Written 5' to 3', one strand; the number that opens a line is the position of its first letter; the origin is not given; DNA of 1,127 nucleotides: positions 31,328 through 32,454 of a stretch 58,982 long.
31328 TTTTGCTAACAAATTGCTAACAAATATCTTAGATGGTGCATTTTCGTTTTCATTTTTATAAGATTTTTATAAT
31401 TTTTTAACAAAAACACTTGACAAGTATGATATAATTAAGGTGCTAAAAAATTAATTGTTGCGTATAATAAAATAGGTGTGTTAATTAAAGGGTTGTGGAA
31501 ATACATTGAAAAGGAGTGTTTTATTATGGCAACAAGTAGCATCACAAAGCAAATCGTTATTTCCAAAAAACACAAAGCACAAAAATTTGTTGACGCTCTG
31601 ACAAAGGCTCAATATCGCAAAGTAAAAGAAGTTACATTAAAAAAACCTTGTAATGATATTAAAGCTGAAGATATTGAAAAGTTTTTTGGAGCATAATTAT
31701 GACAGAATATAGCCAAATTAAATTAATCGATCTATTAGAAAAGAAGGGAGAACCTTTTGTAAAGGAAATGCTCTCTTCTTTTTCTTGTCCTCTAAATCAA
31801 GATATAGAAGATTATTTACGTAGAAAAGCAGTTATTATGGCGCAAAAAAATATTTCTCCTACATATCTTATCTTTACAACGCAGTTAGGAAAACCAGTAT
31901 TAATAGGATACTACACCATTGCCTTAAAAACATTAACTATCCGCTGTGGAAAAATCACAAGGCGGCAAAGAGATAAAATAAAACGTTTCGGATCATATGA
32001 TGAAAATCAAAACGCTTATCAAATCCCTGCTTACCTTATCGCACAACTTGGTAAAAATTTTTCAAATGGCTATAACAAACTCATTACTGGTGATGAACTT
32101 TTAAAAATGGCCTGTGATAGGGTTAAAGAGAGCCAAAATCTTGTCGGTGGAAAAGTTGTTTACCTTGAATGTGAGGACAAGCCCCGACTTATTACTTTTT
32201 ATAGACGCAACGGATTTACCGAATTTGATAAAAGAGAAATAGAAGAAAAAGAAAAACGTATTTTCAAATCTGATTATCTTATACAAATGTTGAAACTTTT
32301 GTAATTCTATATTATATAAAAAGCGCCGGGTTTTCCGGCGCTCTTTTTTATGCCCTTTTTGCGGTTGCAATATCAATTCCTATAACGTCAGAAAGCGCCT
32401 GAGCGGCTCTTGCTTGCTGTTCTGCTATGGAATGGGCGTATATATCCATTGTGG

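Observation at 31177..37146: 5.9-kb integrase island in the 3' end of tRNA-Leu(GAG): too small for a prophage, no transfer genes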

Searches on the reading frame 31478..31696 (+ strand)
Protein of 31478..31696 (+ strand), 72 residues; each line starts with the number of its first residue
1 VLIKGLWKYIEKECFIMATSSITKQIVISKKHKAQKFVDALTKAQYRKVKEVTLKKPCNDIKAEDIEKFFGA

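Call 4: search_protein_families(library=pfam, proteins=[window:31478-31696:+], max_evalue=0.1)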
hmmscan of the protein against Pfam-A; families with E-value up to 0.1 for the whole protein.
window:31478-31696:+ (72 aa): 1 family
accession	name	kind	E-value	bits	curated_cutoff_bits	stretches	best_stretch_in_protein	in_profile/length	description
PF21892.1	TMEM145_N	-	0.07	13.9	28.1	1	6-51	10-56/131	TMEM145, N-terminal domain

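Call 5: search_protein_families(library=phrogs, proteins=[window:31478-31696:+], max_evalue=0.1)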
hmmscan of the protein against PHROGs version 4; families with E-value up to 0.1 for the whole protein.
window:31478-31696:+ (72 aa): 3 families
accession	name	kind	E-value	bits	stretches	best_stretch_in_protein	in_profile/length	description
phrog_3291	-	unknown function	6.6e-13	49.7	1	17-71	1-55/57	-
phrog_19323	-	unknown function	0.039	14.9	1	11-59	68-116/137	-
phrog_6339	-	unknown function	0.083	14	0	17-70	1-53/59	-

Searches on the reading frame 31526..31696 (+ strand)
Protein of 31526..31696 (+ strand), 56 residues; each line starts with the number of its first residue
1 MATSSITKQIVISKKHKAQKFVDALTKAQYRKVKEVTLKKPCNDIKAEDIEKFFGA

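Call 23: search_protein_families(library=padloc, proteins=[window:31526-31696:+], max_evalue=0.1)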
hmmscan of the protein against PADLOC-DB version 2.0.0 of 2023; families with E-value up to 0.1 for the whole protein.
window:31526-31696:+ (56 aa): 0 families

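Call 24: search_protein_families(library=ncbifam, proteins=[window:31526-31696:+], max_evalue=0.1)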
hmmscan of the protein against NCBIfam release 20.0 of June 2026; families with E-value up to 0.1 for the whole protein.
window:31526-31696:+ (56 aa): 0 families

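Call 103: find_encoding_contigs(protein=window:31526-31696:+, flank=7000, max_places=10)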
Protein window:31526-31696:+ (56 aa): 22 contigs read that carry it; 10 places shown.
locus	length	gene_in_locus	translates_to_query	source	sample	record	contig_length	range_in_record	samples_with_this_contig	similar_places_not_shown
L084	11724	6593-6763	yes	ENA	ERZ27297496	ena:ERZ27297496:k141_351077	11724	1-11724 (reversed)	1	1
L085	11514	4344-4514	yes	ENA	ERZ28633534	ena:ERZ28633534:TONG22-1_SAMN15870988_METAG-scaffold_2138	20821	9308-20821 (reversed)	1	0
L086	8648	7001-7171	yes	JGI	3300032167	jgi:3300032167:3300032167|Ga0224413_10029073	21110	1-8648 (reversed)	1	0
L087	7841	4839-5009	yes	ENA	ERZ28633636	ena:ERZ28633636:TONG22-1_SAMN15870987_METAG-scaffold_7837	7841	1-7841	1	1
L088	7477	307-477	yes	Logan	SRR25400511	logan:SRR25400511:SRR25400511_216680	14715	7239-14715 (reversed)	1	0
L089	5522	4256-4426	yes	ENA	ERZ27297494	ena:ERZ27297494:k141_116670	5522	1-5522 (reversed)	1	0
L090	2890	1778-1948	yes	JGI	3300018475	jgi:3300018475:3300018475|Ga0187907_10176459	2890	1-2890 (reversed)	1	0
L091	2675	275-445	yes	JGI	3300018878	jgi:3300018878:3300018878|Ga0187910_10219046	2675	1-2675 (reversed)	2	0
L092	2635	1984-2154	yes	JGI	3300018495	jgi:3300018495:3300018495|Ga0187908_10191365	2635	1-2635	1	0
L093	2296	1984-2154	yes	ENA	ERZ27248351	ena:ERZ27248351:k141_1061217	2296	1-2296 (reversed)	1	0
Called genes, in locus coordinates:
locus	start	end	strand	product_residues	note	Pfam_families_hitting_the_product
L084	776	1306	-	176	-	PF01668:SmpB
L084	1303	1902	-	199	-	PF21176:RecR_HhH, PF13662:Toprim_4, PF01751:Toprim, PF21175:RecR_C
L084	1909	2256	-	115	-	PF02575:YbaB_DNA_bd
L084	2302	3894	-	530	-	PF05496:RuvB_N (faint), PF13177:DNA_pol3_delta2, PF00004:AAA, PF13401:AAA_22 (faint), PF22608:DNAX_ATPase_lid, PF12169:DNA_pol3_gamma3, PF21694:DNA_pol3_delta_C (faint)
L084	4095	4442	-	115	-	-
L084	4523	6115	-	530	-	PF00905:Transpeptidase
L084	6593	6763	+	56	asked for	-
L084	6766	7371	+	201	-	-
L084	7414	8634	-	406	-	PF00589:Phage_integrase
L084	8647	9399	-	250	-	PF12844:HTH_19 (weak), PF01381:HTH_3 (faint), PF13443:HTH_26 (faint)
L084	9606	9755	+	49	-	-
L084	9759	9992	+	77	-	-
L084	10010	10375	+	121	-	-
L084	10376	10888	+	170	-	-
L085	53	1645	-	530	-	PF05496:RuvB_N (faint), PF13177:DNA_pol3_delta2, PF00004:AAA, PF13401:AAA_22 (faint), PF22608:DNAX_ATPase_lid, PF12169:DNA_pol3_gamma3, PF21694:DNA_pol3_delta_C (faint)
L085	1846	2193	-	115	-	-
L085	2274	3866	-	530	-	PF00905:Transpeptidase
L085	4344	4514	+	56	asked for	-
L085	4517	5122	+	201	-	-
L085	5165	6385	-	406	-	PF00589:Phage_integrase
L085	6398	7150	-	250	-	PF12844:HTH_19 (weak), PF01381:HTH_3 (faint), PF13443:HTH_26 (faint)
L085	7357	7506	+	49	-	-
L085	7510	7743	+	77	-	-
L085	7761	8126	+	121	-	-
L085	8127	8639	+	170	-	-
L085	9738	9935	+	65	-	-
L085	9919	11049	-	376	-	PF14199:DUF4317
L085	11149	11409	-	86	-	PF12637:TSCPD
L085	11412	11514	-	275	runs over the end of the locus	PF21302:Zn_ribbon_RlmA, PF13489:Methyltransf_23 (faint), PF13679:Methyltransf_32 (weak), PF01209:Ubie_methyltran (weak), PF13847:Methyltransf_31, PF08241:Methyltransf_11, PF08242:Methyltransf_12, PF13649:Methyltransf_25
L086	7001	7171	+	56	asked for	-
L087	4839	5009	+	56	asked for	-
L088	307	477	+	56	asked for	-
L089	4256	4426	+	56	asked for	-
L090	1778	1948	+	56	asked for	-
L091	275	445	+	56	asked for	-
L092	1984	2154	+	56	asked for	-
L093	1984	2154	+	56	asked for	-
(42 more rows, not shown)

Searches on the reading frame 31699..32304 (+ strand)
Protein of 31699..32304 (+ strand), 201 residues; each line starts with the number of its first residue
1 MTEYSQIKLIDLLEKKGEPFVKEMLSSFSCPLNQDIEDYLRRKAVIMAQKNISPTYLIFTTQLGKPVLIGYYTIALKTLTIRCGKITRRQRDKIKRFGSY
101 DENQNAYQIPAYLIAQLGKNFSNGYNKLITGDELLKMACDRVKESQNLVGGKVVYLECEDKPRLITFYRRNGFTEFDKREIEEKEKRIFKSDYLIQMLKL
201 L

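Call 4: search_protein_families(library=pfam, proteins=[window:31699-32304:+], max_evalue=0.1)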
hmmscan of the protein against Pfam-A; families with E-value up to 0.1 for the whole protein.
window:31699-32304:+ (201 aa): 0 families

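Call 5: search_protein_families(library=phrogs, proteins=[window:31699-32304:+], max_evalue=0.1)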
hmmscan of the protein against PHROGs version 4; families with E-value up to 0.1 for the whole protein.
window:31699-32304:+ (201 aa): 3 families
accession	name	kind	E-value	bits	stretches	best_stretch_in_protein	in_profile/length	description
phrog_1758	-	other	1.6e-45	156.4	1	21-197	19-176/184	acetyltransferase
phrog_24978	-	unknown function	4.4e-13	50.7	1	85-184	4-105/113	-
phrog_23079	-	unknown function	7.8e-06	27.3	1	33-80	44-91/98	-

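Call 23: search_protein_families(library=padloc, proteins=[window:31699-32304:+], max_evalue=0.1)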
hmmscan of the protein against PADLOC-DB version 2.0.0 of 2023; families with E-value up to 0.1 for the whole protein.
window:31699-32304:+ (201 aa): 0 families

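Call 24: search_protein_families(library=ncbifam, proteins=[window:31699-32304:+], max_evalue=0.1)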
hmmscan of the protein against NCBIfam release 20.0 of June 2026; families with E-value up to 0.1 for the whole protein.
window:31699-32304:+ (201 aa): 0 families

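Call 65: search_solved_structures(query=window:31699-32304:+, max_evalue=10, show_alignments=2)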
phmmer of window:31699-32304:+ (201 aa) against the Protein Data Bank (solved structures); distinct sequences matched with E-value up to 10: 3.
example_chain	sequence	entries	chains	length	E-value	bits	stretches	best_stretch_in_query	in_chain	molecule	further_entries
9xzn_B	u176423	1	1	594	0.4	13.5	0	45-97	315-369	Soluble cytochrome b562,Teichoic acid subunit flippase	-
6tqh_A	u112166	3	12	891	0.51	13.2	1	16-81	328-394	Aldehyde-alcohol dehydrogenase | Bifunctional aldehyde-alcohol dehydrogenase AdhE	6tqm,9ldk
6ahc_A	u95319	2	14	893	0.51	13.2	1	16-81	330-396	Aldehyde-alcohol dehydrogenase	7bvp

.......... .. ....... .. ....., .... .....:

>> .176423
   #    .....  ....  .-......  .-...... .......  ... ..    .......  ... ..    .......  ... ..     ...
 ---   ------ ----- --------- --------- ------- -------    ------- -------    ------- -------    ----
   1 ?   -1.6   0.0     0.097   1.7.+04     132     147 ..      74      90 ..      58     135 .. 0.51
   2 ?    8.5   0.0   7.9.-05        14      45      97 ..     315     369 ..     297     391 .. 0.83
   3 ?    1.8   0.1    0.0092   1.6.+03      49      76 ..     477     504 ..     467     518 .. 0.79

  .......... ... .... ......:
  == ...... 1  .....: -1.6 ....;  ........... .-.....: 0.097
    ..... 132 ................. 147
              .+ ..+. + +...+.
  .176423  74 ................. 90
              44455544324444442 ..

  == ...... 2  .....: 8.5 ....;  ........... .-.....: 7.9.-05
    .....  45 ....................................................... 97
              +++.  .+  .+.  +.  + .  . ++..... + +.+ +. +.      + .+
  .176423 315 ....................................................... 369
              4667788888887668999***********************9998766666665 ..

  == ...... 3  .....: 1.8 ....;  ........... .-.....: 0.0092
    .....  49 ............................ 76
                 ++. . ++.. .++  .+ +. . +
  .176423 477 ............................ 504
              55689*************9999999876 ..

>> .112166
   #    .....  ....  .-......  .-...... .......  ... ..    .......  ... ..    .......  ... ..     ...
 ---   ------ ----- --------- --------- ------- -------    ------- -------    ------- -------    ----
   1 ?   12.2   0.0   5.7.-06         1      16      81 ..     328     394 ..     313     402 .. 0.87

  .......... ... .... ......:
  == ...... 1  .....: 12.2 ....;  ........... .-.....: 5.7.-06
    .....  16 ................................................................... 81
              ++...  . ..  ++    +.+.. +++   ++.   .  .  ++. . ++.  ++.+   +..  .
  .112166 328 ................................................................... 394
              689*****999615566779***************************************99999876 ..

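Call 99: find_homologous_proteins(query=window:31699-32304:+, max_evalue=0.00001)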
Query window:31699-32304:+ (201 aa): 2221 proteins with E <= 0.00001 among 2348 candidates; the best 120 are listed.
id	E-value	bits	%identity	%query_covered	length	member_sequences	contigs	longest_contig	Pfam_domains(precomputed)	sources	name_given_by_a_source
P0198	4.4e-124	429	97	100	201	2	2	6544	-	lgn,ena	-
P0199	3.3e-76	273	61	100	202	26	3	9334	-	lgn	-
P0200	8.7e-71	255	58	100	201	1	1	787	-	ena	-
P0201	7.6e-65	236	54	100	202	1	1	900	-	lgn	-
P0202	1.2e-63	232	53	100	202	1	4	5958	-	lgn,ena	-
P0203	1.8e-63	232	54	100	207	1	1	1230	-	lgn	-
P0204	3.3e-63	231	54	100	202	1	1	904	-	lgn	-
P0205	3.4e-63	231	52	100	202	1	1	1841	-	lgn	-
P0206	3.8e-63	231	52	100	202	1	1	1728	-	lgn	-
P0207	3.9e-63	230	52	100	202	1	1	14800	-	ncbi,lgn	-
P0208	4.1e-63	230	53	100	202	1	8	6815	-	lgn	-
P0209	4.3e-63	230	54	100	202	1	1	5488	-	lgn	-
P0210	4.4e-63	230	53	100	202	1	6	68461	-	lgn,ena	-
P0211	4.7e-63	230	54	100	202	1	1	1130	-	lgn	-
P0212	7.5e-63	230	52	98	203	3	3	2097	-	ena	-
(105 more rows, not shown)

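Call 100: find_encoding_contigs(protein=P0198, flank=8000, max_places=5)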
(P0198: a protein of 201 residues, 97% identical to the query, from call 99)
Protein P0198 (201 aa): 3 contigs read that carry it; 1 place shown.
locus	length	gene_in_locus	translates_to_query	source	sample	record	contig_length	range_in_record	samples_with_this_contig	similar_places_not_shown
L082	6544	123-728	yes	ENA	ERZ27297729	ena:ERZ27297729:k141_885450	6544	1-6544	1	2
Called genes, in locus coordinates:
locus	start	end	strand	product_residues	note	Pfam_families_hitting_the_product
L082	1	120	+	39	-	?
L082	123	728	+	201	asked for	-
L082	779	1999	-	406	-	PF00589:Phage_integrase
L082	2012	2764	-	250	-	PF12844:HTH_19 (weak), PF13443:HTH_26 (faint)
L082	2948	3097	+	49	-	-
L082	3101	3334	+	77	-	-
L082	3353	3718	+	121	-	-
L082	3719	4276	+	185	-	-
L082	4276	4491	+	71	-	-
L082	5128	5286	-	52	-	-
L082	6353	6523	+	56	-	-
